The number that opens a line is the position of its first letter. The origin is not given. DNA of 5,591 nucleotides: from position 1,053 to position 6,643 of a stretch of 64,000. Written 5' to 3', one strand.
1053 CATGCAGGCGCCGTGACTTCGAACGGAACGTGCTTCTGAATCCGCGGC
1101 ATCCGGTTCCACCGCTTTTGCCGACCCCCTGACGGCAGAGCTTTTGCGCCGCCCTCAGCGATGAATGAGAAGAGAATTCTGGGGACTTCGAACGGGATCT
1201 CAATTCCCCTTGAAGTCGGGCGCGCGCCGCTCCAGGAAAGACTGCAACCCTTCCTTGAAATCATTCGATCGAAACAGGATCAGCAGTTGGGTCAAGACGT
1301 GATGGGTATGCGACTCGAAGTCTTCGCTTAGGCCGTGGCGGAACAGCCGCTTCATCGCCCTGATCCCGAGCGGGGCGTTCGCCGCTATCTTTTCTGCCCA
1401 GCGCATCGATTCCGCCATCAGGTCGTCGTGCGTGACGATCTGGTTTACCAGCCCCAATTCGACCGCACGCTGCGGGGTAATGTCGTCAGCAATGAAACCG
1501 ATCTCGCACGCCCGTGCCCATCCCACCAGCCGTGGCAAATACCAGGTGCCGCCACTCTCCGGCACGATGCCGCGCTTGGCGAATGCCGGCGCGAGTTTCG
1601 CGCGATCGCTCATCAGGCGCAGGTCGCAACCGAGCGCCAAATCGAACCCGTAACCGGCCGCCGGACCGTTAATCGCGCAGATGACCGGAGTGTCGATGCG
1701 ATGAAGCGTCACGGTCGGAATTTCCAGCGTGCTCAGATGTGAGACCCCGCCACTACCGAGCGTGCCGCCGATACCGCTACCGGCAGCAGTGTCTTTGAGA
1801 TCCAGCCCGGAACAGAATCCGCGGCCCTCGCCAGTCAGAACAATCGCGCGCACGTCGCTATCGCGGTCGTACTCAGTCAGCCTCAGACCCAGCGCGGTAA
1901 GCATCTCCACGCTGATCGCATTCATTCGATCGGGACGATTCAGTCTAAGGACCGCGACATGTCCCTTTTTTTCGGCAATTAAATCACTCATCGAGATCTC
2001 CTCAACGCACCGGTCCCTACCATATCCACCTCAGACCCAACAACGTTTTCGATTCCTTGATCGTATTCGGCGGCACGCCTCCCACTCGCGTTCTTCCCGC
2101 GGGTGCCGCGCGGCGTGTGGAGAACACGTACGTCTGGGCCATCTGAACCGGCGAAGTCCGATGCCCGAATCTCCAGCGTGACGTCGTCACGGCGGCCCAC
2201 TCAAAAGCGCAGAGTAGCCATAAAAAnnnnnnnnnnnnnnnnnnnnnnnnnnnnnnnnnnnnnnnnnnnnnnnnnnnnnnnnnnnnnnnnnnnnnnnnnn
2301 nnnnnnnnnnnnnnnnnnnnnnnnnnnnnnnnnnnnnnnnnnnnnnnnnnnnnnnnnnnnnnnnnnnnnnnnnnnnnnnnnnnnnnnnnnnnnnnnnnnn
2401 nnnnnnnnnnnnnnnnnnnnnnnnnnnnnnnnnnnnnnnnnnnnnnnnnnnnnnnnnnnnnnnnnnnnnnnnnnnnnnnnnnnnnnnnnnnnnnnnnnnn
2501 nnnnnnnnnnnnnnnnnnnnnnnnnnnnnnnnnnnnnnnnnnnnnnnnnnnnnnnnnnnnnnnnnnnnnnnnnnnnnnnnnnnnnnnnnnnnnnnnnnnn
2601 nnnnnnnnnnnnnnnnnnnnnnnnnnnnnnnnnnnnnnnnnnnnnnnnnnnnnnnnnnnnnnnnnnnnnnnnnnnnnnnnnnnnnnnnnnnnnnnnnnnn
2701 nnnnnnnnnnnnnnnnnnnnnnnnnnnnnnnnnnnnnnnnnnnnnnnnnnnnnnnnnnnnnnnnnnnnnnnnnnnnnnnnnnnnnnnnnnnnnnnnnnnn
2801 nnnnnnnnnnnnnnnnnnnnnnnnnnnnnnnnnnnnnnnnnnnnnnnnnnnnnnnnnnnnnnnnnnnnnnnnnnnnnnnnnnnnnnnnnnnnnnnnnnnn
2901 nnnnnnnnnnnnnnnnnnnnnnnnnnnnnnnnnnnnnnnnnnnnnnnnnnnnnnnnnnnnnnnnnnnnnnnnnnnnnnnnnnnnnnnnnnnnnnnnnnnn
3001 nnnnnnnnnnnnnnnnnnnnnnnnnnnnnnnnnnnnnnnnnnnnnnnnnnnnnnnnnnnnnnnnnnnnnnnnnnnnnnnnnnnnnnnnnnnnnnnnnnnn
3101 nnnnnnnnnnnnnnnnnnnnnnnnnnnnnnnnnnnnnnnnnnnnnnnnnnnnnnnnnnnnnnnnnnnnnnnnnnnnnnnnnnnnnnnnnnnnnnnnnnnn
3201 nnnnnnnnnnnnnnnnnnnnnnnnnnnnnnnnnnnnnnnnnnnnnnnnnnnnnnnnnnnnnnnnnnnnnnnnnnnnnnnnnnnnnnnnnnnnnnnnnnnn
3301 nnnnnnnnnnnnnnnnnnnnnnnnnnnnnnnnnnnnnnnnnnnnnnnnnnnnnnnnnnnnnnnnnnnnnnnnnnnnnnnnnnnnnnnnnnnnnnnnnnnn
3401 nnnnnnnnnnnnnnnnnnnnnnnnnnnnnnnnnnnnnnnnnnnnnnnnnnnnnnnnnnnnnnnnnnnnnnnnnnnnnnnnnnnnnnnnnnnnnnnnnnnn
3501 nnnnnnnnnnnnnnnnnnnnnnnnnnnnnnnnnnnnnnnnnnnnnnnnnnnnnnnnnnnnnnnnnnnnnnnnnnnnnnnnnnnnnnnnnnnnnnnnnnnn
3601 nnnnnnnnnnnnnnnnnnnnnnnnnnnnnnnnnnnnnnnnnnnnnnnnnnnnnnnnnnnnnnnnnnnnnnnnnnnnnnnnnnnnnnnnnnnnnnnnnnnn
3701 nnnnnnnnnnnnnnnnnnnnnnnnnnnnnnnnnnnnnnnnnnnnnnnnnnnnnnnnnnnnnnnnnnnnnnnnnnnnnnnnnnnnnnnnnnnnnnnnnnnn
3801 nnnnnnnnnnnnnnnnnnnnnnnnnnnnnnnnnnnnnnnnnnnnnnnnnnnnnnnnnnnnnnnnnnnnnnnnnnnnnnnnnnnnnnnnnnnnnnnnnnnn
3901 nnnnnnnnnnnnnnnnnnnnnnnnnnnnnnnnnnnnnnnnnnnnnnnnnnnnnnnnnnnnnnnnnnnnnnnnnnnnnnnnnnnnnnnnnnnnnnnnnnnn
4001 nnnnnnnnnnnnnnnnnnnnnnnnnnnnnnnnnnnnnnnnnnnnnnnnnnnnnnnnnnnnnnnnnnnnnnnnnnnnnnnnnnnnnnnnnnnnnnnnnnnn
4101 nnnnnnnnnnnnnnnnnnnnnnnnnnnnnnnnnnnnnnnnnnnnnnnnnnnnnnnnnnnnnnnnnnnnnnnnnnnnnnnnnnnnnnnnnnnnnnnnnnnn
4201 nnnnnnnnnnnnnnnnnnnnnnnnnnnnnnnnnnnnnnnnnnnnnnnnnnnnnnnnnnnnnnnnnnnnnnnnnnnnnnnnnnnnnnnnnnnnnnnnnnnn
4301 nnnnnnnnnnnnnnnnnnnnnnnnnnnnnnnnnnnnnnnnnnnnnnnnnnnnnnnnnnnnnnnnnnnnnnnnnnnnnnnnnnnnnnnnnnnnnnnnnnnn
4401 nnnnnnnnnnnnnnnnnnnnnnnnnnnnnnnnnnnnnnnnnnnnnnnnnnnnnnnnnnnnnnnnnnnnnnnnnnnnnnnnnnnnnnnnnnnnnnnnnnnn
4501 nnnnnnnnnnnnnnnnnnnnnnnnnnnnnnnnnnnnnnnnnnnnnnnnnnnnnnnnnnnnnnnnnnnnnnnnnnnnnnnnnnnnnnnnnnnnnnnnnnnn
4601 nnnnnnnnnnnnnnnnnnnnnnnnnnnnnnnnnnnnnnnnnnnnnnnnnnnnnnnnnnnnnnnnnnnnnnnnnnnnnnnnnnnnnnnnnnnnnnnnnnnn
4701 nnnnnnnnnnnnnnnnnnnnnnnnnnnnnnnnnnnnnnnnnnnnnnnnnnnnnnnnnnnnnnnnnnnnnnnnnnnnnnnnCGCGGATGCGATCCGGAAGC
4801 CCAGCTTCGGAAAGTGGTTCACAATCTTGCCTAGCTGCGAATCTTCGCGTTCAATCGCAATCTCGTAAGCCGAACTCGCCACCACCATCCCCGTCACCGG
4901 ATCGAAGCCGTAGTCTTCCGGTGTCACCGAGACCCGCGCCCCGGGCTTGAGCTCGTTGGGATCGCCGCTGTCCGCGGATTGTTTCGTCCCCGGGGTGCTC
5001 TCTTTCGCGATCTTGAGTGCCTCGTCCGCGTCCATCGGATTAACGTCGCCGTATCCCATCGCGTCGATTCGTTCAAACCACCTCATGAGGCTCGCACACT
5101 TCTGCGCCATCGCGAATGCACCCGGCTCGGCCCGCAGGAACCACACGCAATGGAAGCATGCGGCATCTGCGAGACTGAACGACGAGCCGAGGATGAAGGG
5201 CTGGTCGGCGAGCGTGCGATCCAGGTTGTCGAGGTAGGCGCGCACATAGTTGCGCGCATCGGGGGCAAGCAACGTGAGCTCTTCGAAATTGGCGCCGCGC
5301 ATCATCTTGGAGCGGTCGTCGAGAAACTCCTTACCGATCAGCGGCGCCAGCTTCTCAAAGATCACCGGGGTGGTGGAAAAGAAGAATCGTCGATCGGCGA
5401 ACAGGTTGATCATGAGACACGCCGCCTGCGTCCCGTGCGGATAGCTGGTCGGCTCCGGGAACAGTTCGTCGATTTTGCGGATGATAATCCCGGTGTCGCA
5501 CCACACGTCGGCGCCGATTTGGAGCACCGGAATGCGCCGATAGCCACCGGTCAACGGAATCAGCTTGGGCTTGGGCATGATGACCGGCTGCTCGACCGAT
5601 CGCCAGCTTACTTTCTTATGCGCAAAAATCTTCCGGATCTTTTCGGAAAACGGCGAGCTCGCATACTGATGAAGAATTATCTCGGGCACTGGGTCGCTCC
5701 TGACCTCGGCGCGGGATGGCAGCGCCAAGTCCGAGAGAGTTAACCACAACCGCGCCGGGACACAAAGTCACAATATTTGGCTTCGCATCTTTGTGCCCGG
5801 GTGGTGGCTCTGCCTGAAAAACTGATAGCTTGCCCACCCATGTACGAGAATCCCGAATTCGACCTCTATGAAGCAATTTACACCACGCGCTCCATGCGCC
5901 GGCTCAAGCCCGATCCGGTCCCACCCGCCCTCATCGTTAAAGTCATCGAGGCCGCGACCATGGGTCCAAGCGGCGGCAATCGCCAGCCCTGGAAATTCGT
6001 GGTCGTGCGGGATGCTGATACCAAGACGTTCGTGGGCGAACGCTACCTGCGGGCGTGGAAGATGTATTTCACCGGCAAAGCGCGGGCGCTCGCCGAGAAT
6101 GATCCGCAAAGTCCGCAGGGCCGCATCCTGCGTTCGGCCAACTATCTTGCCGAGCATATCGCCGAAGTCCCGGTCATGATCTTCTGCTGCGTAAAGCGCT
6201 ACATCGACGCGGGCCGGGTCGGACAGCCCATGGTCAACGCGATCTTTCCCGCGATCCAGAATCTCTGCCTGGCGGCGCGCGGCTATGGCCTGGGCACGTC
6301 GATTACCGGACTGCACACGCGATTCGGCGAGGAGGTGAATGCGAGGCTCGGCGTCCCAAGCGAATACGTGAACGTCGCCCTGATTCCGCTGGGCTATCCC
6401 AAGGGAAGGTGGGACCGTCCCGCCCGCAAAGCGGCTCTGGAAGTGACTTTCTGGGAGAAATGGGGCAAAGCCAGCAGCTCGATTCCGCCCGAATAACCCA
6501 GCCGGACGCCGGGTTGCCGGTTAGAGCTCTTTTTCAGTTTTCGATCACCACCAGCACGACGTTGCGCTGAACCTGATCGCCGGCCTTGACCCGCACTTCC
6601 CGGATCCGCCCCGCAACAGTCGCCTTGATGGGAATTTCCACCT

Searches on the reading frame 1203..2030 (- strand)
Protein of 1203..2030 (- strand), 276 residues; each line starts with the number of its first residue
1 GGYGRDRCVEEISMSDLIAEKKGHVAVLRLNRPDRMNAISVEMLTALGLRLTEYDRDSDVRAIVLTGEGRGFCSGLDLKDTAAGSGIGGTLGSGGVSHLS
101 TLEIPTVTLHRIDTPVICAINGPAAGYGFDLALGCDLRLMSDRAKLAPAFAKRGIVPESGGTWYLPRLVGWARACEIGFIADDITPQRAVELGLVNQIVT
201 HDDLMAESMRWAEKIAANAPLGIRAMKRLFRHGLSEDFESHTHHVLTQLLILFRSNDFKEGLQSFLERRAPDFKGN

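Call 15: search_protein_families(library=pfam, proteins=[window:1203-2030:-], max_evalue=0.001)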
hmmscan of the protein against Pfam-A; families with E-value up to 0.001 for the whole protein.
window:1203-2030:- (276 aa): 2 families
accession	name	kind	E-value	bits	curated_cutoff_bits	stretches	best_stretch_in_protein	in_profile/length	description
PF00378.25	ECH_1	-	8.5e-55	186.2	27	1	21-275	2-250/251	Enoyl-CoA hydratase/isomerase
PF16113.10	ECH_2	-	1e-26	94.7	27.2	1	26-205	2-178/335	Enoyl-CoA hydratase/isomerase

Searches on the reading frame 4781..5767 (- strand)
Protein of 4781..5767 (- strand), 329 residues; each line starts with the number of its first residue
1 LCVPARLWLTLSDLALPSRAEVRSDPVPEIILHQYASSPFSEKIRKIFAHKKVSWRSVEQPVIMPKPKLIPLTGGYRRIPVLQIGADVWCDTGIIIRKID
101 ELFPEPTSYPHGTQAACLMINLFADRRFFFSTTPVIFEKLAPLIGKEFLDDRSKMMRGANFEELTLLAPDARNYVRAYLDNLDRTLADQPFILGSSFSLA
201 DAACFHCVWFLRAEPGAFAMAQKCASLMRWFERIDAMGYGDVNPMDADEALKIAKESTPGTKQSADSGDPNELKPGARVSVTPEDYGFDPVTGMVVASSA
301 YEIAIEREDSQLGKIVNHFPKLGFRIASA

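Call 15: search_protein_families(library=pfam, proteins=[window:4781-5767:-], max_evalue=0.001)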
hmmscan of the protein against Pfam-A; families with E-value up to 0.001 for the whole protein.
window:4781-5767:- (329 aa): 5 families
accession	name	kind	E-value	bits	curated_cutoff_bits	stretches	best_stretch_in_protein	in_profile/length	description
PF13417.12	GST_N_3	-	5e-11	43.2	22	1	32-106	1-74/75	Glutathione S-transferase, N-terminal domain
PF13410.11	GST_C_2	-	5.5e-09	36.4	24.9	1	170-233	6-69/69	Glutathione S-transferase, C-terminal domain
PF13409.12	GST_N_2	-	8.7e-08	33.1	25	1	38-101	2-69/70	Glutathione S-transferase, N-terminal domain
PF00043.30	GST_C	-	2e-06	28.4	20.7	1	169-234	25-89/93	Glutathione S-transferase, C-terminal domain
PF14497.11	GST_C_3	-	8.4e-06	26.4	21.6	1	172-236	28-93/104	Glutathione S-transferase, C-terminal domain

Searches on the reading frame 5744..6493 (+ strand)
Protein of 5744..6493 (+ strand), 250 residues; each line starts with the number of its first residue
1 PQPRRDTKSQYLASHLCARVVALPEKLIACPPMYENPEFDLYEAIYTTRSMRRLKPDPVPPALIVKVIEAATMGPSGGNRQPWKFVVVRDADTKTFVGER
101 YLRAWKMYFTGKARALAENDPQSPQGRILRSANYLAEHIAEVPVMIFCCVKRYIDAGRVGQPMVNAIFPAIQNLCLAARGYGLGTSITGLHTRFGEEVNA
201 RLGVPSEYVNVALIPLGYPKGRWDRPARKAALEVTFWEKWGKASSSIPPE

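Call 15: search_protein_families(library=pfam, proteins=[window:5744-6493:+], max_evalue=0.001)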
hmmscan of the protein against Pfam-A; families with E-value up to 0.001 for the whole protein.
window:5744-6493:+ (250 aa): 2 families
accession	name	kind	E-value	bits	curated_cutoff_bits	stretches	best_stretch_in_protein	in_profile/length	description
PF00881.29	Nitroreductase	-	2.3e-23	83.7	23.5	1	47-218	3-167/167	Nitroreductase family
PF14512.11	TM1586_NiRdase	-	1.8e-06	28.2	27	1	61-95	157-191/215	Putative TM nitroreductase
